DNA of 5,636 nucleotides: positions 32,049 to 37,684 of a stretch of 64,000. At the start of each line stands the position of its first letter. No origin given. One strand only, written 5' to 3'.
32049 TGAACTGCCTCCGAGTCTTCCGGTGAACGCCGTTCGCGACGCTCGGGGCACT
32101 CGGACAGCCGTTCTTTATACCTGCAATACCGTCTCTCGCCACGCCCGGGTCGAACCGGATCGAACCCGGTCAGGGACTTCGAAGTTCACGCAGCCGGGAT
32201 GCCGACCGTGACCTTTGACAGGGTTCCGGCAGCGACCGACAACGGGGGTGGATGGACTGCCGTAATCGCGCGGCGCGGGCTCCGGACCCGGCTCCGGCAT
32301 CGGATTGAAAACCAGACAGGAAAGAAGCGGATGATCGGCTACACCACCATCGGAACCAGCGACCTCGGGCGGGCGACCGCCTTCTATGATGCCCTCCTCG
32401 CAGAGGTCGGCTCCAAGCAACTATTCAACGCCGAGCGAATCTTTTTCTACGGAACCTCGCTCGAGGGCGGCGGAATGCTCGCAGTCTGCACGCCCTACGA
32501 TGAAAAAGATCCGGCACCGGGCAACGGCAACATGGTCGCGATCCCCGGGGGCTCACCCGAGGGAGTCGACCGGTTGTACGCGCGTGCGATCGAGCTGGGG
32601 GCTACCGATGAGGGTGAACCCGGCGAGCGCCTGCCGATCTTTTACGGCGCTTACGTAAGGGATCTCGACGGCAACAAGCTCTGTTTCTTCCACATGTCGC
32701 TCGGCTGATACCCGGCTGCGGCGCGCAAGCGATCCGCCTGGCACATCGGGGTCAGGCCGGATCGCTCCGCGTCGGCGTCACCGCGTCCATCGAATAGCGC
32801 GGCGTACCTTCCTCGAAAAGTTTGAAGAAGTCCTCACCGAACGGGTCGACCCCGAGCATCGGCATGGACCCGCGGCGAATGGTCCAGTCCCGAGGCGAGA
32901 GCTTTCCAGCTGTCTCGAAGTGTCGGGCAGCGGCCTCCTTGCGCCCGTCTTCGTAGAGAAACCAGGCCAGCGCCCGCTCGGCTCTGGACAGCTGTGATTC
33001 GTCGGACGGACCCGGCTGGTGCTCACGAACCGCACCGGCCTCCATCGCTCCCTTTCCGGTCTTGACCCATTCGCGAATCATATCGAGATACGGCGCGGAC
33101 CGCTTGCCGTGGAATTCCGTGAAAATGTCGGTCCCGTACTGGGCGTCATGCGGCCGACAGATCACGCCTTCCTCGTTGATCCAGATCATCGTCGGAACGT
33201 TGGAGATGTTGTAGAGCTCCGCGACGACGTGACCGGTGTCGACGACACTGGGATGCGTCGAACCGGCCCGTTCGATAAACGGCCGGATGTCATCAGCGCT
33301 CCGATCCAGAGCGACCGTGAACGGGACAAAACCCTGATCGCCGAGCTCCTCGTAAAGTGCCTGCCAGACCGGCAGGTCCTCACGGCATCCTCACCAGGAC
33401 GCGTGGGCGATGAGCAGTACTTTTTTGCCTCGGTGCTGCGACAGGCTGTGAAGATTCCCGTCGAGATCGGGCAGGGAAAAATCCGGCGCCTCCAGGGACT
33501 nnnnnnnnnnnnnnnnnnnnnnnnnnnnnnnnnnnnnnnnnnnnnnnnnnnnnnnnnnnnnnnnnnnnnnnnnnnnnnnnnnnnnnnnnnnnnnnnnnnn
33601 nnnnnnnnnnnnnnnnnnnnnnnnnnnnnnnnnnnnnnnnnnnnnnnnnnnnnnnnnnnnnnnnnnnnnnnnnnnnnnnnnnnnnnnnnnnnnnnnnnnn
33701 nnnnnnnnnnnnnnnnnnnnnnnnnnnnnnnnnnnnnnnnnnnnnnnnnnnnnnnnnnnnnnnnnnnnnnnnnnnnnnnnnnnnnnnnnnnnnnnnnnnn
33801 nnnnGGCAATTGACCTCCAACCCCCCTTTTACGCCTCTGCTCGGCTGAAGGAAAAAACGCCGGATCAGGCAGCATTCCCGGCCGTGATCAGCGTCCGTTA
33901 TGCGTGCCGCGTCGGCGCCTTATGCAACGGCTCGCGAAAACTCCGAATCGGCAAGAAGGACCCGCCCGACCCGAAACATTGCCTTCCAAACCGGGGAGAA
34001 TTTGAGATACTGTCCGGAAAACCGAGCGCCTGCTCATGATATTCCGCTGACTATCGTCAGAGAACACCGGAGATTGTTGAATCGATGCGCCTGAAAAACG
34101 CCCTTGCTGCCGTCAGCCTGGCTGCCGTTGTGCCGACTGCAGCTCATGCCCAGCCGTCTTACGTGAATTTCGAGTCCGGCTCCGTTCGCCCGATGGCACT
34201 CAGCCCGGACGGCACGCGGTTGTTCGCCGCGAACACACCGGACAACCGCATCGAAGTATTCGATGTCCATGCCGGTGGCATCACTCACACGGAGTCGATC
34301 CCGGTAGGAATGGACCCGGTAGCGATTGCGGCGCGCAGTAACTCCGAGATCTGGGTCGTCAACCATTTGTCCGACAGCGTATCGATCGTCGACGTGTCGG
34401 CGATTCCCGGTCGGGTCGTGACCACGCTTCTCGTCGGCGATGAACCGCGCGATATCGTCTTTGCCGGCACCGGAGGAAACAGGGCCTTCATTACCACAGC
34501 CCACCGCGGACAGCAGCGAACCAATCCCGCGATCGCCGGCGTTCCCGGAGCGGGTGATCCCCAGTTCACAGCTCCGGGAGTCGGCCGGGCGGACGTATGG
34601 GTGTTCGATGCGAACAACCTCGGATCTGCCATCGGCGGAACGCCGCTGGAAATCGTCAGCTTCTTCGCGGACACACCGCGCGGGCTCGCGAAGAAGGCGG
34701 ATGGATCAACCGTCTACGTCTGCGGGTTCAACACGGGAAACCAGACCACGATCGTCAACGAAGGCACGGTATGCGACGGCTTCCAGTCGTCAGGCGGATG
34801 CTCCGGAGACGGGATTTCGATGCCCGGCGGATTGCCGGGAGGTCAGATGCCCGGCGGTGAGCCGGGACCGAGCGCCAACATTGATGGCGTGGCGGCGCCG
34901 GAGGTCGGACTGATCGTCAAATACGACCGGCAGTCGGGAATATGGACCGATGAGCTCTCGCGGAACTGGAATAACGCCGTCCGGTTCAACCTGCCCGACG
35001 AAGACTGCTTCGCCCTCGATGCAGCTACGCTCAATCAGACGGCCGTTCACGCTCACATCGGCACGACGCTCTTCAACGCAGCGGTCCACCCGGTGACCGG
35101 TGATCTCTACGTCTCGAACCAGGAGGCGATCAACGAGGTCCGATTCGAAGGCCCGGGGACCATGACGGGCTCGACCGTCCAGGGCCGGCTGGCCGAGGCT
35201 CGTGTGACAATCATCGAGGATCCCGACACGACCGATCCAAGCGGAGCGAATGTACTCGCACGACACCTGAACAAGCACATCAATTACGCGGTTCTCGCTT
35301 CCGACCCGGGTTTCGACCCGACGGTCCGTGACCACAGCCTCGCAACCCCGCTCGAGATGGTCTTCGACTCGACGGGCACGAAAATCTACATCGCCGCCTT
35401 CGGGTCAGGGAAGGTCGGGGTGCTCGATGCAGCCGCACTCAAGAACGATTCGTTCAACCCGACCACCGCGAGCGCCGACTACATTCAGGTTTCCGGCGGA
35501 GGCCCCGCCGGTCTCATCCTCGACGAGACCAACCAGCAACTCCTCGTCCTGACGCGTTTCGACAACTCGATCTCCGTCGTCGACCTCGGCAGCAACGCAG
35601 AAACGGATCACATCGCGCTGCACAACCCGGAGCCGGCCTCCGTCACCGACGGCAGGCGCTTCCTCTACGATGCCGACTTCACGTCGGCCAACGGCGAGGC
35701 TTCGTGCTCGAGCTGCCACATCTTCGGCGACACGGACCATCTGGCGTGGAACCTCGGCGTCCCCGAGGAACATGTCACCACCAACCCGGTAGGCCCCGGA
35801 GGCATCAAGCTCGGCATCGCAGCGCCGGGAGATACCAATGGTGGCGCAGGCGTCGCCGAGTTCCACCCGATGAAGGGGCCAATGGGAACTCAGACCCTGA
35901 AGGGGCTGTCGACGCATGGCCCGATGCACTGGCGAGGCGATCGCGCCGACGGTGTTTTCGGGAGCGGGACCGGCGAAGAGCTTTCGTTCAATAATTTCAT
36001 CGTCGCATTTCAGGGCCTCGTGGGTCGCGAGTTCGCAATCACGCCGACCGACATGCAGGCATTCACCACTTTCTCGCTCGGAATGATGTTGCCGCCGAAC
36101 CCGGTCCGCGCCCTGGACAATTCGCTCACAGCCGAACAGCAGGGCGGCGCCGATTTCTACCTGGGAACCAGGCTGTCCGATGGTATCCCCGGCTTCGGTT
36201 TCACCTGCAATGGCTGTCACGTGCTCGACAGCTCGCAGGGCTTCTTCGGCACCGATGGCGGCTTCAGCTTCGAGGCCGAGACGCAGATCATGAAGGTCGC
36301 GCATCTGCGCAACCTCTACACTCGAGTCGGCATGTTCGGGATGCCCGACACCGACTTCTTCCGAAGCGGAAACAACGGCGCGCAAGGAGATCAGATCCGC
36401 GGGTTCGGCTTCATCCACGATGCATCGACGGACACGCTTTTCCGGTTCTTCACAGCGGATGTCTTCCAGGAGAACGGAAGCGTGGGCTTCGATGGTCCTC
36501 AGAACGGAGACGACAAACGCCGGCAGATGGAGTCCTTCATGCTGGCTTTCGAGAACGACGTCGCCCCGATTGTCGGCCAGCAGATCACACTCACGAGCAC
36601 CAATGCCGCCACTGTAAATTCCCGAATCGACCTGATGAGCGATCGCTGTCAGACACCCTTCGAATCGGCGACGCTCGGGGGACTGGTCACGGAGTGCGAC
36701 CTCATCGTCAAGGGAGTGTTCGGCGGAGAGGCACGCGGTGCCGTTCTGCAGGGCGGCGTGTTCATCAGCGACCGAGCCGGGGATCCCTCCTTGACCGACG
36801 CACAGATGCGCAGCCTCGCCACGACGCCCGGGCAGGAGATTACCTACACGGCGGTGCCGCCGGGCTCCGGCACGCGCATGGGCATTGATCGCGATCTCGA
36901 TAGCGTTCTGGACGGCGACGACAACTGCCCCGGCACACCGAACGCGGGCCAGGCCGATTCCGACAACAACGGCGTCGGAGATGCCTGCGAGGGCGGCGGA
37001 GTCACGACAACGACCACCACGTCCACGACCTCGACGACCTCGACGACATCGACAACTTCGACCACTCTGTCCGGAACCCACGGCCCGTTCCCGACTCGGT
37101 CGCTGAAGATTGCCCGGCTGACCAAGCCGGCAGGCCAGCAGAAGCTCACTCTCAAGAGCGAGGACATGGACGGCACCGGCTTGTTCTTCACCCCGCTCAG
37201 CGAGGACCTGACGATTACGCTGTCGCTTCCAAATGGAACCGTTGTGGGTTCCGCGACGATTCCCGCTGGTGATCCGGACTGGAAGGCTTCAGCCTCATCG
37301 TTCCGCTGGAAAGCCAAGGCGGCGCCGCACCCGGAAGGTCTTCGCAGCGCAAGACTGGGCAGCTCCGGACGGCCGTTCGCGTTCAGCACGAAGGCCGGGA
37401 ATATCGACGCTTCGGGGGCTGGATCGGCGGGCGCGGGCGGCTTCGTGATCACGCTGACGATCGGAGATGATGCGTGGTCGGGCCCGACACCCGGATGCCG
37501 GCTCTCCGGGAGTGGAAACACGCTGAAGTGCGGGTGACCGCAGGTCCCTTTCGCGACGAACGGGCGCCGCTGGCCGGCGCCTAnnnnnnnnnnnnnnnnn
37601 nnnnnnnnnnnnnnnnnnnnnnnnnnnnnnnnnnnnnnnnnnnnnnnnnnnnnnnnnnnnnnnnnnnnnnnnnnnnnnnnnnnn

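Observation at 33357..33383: SECIS-like element with a GGUCU apical loop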

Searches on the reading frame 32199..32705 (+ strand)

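Call 38: search_protein_families(library=pfam, proteins=[window:32199-32705:+], max_evalue=0.00001)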
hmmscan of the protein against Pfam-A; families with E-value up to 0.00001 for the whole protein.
window:32199-32705:+ (169 aa): 0 families

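Call 59: search_protein_families(library=pfam, proteins=[window:32199-32705:+], max_evalue=0.01)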
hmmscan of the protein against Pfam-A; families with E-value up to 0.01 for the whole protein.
window:32199-32705:+ (169 aa): 2 families
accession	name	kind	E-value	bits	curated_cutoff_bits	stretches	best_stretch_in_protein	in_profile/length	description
PF00903.31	Glyoxalase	-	0.00079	20.2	20.6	1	46-163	2-121/121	Glyoxalase/Bleomycin resistance protein/Dioxygenase superfamily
PF18029.7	Glyoxalase_6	-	0.0023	19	23.6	1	50-164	3-106/106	Glyoxalase-like domain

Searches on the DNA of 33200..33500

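Call 12: search_rna_families(source=window, start=33200, end=33500, threshold=evalue, max_evalue=10, show_alignments=3)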
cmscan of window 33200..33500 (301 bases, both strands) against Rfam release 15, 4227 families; matches with E-value up to 10: 0.
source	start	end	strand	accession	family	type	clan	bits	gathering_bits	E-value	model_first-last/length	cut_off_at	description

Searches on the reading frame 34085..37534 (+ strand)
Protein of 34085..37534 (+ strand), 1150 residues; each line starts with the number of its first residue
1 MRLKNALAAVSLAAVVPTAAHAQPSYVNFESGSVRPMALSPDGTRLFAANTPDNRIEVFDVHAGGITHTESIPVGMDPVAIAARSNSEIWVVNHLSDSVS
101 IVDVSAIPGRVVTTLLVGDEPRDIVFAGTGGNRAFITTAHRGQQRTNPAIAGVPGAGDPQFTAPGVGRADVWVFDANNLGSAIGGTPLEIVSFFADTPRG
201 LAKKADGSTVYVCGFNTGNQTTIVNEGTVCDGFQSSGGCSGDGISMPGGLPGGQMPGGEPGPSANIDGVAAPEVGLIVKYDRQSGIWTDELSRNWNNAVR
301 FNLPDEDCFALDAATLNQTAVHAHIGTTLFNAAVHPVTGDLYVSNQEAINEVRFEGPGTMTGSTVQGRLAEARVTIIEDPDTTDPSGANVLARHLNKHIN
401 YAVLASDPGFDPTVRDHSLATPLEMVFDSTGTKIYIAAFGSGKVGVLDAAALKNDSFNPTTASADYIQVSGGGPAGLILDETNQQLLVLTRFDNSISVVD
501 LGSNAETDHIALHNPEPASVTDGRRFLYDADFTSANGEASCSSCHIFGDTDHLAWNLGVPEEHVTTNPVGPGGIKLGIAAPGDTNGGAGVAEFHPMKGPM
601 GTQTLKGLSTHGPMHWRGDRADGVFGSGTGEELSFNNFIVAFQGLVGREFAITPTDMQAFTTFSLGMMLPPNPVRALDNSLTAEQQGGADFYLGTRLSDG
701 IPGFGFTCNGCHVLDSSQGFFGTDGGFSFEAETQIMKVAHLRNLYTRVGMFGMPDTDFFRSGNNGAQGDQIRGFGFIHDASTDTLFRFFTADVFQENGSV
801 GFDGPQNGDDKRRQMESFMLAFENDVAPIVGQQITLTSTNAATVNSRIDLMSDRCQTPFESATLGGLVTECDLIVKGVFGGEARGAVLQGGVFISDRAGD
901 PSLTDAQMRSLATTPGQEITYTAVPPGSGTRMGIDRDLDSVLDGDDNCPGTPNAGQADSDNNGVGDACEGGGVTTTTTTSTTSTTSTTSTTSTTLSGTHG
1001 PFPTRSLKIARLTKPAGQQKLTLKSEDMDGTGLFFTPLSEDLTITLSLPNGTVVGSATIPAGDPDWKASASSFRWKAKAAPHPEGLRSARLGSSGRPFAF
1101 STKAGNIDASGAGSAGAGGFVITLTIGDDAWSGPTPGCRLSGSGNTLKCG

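Call 38: search_protein_families(library=pfam, proteins=[window:34085-37534:+], max_evalue=0.00001)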
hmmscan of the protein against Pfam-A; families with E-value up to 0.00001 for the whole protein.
window:34085-37534:+ (1150 aa): 0 families

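Call 59: search_protein_families(library=pfam, proteins=[window:34085-37534:+], max_evalue=0.01)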
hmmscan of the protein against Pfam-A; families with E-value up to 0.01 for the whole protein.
window:34085-37534:+ (1150 aa): 4 families
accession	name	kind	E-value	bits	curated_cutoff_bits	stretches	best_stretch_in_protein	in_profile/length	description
PF10282.15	Lactonase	-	6.1e-05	22.8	21.7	0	38-111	250-327/344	Lactonase, 7-bladed beta-propeller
PF02412.23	TSP_3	-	8e-05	22.7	25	0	935-956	15-36/36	Thrombospondin type 3 repeat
PF08450.18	SGL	-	0.0002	21.5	26.3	1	37-140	139-246/246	SMP-30/Gluconolactonase/LRE-like region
PF25174.1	Beta-prop_THOC3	-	0.00069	19.1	305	1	31-130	46-141/272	THOC3 beta-propeller domain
